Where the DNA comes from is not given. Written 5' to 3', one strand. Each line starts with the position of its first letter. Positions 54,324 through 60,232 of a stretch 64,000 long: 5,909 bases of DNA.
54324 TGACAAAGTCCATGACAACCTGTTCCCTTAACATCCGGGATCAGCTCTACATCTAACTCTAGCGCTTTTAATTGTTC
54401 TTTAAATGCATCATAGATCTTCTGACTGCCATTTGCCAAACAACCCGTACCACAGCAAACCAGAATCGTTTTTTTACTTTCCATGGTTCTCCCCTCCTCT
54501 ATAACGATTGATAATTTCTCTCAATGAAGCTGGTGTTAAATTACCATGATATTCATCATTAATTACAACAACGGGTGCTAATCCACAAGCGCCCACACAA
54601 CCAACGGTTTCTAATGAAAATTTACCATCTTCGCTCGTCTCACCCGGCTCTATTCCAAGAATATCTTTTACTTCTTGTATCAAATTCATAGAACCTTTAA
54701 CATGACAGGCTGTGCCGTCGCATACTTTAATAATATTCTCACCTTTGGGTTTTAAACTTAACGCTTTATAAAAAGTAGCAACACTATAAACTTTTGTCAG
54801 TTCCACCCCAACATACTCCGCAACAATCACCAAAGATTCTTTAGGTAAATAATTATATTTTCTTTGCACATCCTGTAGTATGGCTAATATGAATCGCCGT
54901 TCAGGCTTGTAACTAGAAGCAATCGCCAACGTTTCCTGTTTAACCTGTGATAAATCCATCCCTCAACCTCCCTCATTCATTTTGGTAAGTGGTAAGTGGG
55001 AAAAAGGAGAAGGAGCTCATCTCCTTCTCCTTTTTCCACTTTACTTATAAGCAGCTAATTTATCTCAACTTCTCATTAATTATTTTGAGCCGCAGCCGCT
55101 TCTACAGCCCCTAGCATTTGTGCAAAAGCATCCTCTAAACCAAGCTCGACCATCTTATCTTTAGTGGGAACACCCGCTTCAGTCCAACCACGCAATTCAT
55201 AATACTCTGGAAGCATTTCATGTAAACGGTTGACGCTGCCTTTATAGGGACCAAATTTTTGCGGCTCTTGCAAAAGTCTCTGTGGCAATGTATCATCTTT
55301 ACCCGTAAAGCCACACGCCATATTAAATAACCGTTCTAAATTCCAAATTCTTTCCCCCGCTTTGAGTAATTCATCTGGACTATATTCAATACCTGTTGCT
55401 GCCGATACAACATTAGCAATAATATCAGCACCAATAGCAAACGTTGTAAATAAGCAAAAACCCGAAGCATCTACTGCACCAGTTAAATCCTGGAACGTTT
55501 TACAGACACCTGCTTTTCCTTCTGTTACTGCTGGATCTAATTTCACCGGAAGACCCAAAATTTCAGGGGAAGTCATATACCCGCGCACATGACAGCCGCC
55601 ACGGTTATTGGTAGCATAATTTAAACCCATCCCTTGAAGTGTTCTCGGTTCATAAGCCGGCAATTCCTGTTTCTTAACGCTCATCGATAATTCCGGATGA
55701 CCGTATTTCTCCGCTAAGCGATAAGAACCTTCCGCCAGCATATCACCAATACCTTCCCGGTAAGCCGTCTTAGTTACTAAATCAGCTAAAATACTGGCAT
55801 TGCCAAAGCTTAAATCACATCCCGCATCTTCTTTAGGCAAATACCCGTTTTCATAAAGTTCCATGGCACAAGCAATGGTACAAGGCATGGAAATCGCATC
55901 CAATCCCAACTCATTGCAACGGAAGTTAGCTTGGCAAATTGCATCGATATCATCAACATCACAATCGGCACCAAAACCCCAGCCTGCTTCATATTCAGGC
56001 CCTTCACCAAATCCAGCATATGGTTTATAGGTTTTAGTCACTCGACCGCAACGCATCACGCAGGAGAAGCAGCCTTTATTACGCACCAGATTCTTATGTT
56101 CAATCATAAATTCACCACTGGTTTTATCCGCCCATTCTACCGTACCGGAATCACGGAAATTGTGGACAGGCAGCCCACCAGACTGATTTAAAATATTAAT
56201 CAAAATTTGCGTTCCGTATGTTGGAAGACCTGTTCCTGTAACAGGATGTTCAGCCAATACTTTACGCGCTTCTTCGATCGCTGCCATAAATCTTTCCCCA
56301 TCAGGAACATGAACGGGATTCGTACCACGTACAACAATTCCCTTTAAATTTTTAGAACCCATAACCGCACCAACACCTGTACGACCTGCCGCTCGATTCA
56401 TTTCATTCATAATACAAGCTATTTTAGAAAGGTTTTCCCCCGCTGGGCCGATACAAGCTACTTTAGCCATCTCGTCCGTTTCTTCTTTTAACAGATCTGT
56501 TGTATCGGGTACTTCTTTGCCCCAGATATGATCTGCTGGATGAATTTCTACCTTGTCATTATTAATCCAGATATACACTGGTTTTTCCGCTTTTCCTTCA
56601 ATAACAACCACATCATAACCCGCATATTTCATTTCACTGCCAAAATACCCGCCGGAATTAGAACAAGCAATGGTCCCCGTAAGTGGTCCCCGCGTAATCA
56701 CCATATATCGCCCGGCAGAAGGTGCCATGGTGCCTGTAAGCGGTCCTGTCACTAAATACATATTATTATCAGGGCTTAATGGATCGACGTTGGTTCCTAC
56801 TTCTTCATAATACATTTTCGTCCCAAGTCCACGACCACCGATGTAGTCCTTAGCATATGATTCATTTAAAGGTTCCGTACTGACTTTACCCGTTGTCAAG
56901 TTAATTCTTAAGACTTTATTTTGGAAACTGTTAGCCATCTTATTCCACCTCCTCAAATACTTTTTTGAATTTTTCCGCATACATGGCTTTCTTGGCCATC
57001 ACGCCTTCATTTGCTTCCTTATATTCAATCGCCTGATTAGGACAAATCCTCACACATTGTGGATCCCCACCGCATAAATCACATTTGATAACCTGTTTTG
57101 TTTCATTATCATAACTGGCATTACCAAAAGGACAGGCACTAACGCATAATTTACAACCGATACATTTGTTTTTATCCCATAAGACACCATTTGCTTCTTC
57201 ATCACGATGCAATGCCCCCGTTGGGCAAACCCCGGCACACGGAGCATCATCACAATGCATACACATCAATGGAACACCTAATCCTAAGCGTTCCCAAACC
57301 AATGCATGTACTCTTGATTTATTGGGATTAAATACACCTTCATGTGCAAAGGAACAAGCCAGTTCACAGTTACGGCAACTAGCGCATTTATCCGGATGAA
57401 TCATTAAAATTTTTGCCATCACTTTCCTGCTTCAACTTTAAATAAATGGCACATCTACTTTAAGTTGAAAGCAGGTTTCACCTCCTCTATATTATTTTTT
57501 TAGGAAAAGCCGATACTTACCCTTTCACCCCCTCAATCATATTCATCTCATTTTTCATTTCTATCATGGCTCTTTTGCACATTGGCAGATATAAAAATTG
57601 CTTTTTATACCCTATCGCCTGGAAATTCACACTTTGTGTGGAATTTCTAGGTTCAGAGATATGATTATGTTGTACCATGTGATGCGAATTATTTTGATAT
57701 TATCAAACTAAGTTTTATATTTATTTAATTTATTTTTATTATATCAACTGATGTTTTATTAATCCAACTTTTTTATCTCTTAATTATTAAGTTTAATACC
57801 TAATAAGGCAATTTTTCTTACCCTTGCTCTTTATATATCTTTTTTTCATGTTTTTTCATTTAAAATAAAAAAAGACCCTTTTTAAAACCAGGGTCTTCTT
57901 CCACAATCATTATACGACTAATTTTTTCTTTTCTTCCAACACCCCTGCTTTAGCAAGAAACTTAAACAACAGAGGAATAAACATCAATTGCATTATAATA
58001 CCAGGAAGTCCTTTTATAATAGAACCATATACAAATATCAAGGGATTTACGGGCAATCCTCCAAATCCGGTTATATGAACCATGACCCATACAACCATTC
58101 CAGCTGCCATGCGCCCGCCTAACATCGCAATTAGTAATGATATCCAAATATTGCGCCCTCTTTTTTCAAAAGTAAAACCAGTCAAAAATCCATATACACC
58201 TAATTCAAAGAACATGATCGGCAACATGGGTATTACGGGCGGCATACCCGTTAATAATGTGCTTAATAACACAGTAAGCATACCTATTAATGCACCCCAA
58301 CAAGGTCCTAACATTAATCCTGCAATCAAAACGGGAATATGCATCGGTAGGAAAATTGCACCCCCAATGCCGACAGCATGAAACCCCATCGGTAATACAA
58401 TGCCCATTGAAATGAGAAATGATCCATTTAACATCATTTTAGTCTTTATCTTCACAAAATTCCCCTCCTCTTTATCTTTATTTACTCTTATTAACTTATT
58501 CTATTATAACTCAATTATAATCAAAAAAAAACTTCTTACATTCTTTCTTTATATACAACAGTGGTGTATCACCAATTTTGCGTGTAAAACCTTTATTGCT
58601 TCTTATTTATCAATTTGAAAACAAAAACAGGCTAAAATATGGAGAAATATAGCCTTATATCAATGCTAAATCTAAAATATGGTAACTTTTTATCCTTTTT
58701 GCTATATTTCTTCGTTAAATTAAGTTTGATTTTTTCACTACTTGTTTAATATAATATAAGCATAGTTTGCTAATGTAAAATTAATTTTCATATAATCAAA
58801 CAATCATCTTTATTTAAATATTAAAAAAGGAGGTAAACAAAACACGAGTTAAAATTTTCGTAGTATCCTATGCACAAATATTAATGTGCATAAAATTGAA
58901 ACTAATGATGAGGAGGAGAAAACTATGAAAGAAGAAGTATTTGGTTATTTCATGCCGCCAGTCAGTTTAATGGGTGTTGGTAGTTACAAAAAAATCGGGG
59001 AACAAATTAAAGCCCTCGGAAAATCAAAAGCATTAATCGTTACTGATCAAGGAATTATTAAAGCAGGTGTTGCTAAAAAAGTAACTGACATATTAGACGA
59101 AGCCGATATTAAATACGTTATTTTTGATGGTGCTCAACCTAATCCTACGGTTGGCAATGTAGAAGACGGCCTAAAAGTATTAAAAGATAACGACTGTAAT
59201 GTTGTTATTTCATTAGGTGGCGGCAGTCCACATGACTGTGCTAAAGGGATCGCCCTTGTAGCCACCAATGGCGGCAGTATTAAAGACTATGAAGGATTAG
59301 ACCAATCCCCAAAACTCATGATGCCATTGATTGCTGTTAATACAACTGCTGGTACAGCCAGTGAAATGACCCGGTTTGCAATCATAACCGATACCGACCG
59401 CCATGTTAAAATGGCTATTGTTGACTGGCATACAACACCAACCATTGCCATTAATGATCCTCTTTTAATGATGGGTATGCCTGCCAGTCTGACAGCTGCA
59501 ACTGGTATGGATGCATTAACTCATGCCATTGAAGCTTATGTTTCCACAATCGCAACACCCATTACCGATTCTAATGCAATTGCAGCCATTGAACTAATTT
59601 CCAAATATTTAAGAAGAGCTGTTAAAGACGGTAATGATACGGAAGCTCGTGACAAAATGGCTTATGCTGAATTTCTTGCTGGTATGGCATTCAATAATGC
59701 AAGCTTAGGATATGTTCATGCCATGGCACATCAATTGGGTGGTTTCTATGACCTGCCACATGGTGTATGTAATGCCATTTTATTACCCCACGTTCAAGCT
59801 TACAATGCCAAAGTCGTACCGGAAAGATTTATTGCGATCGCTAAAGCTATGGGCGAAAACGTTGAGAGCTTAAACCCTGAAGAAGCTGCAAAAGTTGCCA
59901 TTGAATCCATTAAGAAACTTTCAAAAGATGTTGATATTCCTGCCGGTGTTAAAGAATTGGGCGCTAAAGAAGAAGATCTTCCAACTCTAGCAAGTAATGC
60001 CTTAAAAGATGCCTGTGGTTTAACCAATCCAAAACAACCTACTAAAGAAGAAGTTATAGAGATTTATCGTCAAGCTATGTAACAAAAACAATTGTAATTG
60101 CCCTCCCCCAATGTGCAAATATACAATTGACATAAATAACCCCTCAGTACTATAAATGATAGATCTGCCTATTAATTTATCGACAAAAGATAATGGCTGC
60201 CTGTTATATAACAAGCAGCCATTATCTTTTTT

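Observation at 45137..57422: Tandemly duplicated five-gene module: 4x[4Fe-4S] ferredoxin + tungsten-type AOR + NuoE/NuoF/truncated-NuoG-like subunits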

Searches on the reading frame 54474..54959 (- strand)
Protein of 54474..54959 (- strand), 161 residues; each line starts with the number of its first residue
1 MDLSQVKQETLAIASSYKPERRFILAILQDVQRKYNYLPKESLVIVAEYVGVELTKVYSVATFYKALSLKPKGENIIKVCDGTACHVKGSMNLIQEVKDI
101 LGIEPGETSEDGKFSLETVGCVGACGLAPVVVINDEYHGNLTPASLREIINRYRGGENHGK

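Call 3: search_protein_families(library=pfam, proteins=[window:54474-54959:-], max_evalue=0.001)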
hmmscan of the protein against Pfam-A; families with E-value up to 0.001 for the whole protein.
window:54474-54959:- (161 aa): 1 family
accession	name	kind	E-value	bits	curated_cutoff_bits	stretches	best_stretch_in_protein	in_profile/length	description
PF01257.25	2Fe-2S_thioredx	-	2.1e-51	174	24.8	1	13-153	4-144/145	Thioredoxin-like [2Fe-2S] ferredoxin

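Call 4: search_protein_families(library=ncbifam, proteins=[window:54474-54959:-], max_evalue=0.001)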
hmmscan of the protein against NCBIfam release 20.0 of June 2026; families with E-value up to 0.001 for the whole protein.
window:54474-54959:- (161 aa): 10 families
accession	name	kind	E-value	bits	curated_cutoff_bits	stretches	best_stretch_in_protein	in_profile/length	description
NF005722.0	PRK07539.1-2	equivalog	1.6e-43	148.5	141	1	6-153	9-156/157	NADH-quinone oxidoreductase subunit NuoE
TIGR01958.1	nuoE_fam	subfamily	8.8e-43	146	142.4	1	15-154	7-148/148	NADH-quinone oxidoreductase subunit NuoE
NF005747.0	PRK07571.1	equivalog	1.2e-40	139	224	1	23-153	38-168/173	bidirectional hydrogenase complex protein HoxE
NF005725.0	PRK07539.1-5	equivalog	6.2e-36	123.7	220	1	17-154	32-172/174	NADH-quinone oxidoreductase subunit NuoE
NF005721.0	PRK07539.1-1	equivalog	3.4e-34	118.4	308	1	5-158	29-182/292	NADH-quinone oxidoreductase subunit NuoE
NF004638.0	PRK05988.1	equivalog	3.7e-32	111.3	198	1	7-153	11-157/159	formate dehydrogenase subunit gamma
NF005724.0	PRK07539.1-4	equivalog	4.9e-30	105.1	280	1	23-158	41-177/240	NADH-quinone oxidoreductase subunit NuoE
NF005723.0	PRK07539.1-3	equivalog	5e-26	91.5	226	1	22-136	24-138/158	NADH-quinone oxidoreductase subunit NuoE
NF009040.0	PRK12373.1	equivalog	7.9e-26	91.7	514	1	24-158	39-174/400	NADH-quinone oxidoreductase subunit E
NF041612.1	fdxn_Clost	equivalog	0.00024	21.7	150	1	84-153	23-90/102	2Fe-2S ferredoxin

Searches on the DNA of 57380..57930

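Call 46: search_rna_families(source=window, start=57380, end=57930, threshold=evalue, max_evalue=10, show_alignments=3)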
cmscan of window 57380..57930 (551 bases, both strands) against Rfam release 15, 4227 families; matches with E-value up to 10: 7.
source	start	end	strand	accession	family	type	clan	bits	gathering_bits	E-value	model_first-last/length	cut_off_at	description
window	57857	57922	-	RF02362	Yfr10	Gene; sRNA;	-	17.2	43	7.9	1-78/78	no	Cyanobacterial functional RNA 10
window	57423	57478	-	RF04093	mir-1784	Gene; miRNA;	-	16.6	98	2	1-92/92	no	mir-1784 microRNA precursor family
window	57579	57602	+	RF02931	Bacilli-1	Gene; sRNA;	-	16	55.6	0.71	1-65/65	no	Bacilli-1 RNA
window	57873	57927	+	RF00378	Qrr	Gene; sRNA;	-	15.8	50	3.6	1-108/108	no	Qrr RNA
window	57422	57502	-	RF02937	Clostridiales-2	Gene; sRNA;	-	14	58.6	2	1-82/82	no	Clostridiales-2 RNA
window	57842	57903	-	RF02143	HYMAI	Gene; lncRNA;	-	11.6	80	6.7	173-241/241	no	Hydatidiform mole associated and imprinted conserved region 1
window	57380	57457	-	RF02942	Clostridiales-3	Gene; sRNA;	-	9.4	103.4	4.4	1-78/264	3'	Clostridiales-3 RNA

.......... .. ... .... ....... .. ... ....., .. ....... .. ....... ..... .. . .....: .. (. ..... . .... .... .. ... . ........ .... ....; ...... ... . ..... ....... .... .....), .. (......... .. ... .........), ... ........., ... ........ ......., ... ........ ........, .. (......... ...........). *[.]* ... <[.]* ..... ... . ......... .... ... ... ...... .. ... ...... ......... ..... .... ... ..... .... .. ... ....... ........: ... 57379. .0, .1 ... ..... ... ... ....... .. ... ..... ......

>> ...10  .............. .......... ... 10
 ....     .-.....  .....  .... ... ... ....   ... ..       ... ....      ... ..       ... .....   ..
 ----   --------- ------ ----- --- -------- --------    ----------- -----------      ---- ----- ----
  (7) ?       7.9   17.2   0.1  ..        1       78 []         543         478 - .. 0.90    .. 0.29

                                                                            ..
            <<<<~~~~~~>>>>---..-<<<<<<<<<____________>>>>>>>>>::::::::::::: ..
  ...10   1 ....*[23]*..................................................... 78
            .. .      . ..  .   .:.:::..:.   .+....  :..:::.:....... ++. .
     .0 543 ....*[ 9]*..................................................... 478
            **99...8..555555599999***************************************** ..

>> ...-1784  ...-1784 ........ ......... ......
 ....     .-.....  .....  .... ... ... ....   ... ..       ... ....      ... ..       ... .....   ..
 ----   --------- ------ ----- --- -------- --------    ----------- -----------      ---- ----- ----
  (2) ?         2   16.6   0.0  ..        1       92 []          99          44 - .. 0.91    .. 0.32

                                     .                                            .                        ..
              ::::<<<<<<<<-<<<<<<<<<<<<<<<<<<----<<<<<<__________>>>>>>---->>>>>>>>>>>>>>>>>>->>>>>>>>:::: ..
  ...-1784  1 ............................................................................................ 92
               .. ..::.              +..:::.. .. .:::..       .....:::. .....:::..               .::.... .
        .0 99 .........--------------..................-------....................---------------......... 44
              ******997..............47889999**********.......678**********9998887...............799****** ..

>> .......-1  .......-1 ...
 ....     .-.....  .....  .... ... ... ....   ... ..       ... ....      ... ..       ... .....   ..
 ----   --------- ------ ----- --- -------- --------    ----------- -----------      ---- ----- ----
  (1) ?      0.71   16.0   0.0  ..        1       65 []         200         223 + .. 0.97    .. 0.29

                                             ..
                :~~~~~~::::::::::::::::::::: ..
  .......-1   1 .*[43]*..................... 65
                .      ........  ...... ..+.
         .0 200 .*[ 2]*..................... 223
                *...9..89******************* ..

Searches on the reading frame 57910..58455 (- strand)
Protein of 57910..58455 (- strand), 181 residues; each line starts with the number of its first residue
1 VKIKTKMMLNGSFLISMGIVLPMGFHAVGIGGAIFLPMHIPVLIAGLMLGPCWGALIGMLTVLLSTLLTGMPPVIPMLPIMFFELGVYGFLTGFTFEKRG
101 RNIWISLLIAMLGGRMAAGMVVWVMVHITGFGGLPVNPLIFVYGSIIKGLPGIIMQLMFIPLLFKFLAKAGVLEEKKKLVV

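Call 21: search_protein_families(library=pfam, proteins=[window:57910-58455:-], max_evalue=0.001)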
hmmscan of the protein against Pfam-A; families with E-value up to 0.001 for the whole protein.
window:57910-58455:- (181 aa): 1 family
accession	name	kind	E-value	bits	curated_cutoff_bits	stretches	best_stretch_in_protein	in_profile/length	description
PF12822.12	ECF_trnsprt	-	5.7e-15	56.2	30.7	1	13-163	8-168/169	ECF transporter, substrate-specific component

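Call 81: search_protein_families(library=ncbifam, proteins=[window:57910-58455:-], max_evalue=0.00001)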
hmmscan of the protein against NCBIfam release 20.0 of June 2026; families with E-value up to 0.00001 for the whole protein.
window:57910-58455:- (181 aa): 1 family
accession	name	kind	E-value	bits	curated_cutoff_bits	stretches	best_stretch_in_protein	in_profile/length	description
TIGR04518.1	ECF_S_folT_fam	subfamily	4.2e-06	26.6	60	1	2-127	1-120/163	folate family ECF transporter S component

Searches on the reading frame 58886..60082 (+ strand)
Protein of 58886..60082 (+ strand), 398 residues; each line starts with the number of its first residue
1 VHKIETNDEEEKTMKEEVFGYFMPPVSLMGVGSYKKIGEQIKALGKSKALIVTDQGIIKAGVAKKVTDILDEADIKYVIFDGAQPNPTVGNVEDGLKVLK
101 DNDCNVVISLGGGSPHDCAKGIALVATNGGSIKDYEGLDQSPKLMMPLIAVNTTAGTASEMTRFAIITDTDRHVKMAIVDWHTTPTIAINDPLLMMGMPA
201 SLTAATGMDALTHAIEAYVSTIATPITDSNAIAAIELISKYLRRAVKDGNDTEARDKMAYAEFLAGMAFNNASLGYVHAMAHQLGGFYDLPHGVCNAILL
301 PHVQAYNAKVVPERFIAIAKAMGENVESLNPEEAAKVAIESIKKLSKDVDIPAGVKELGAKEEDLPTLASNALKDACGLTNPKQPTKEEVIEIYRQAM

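Call 21: search_protein_families(library=pfam, proteins=[window:58886-60082:+], max_evalue=0.001)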
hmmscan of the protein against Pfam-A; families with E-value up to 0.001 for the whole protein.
window:58886-60082:+ (398 aa): 3 families
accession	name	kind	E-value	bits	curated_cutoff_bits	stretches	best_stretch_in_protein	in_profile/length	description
PF25137.1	ADH_Fe_C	-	1.2e-76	257.1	27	1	203-398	1-194/194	Fe-containing alcohol dehydrogenase family, C-terminal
PF00465.25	Fe-ADH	-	2.2e-52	177.5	31.3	1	25-192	2-168/168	Iron-containing alcohol dehydrogenase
PF13685.12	Fe-ADH_2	-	5.3e-13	49.7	28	1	30-124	3-95/149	Iron-containing alcohol dehydrogenase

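Call 81: search_protein_families(library=ncbifam, proteins=[window:58886-60082:+], max_evalue=0.00001)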
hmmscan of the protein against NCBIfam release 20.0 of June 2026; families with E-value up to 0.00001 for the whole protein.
window:58886-60082:+ (398 aa): 15 families
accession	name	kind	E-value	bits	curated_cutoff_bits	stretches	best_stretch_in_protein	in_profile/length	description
NF007363.0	PRK09860.1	equivalog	1.4e-171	570.8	581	1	21-398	6-383/383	L-threonine dehydrogenase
TIGR02638.1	lactal_redase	equivalog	1.4e-140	468.4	523.15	1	23-394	6-379/379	lactaldehyde reductase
NF041833.1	Fe_ADH_ErcA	equivalog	3e-131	438.1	550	1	22-398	6-382/382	alcohol dehydrogenase-like regulatory protein ErcA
NF007911.0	PRK10624.1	equivalog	1.3e-125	419.4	537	1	25-398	9-382/382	lactaldehyde reductase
NF053866.1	CholDhdGbsBBac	equivalog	1.6e-113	379.3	550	1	19-397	10-390/392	choline dehydrogenase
NF010378.0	PRK13805.1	equivalog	2.9e-89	300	951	1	44-397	480-863/872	bifunctional acetaldehyde-CoA/alcohol dehydrogenase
NF058672.1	4HyButDHCUPNE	equivalog_domain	4.7e-88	295.9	500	1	29-398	12-378/378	4-hydroxybutyrate dehydrogenase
NF050025.1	SulfAcetaldRedSarD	equivalog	5.1e-86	288.9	700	1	29-393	13-380/385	sulfoacetaldehyde reductase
NF011998.0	PRK15454.1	equivalog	3.4e-77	259.8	556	1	18-397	21-394/395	ethanolamine utilization ethanol dehydrogenase EutG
TIGR04266.1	NDMA_methanol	equivalog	8.8e-69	232.3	625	1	24-356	16-352/420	NDMA-dependent methanol dehydrogenase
TIGR03405.1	Phn_Fe-ADH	equivalog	2.8e-53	181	423.7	1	22-375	1-346/355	iron-containing alcohol dehydrogenase PsrA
NF011717.0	PRK15138.1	equivalog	1.8e-24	86.5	645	1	23-372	8-360/387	alcohol dehydrogenase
NF041822.1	daptide_DH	equivalog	2.7e-13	49.6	300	1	49-251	3-212/363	daptide-type RiPP biosynthesis dehydogenase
NF006941.0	PRK09423.1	subfamily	6.2e-11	41.7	336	1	29-280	13-256/367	glycerol dehydrogenase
NF053832.1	GlycoaldRedHalo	equivalog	4.1e-06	26.2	550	0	27-218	11-180/363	glycolaldehyde reductase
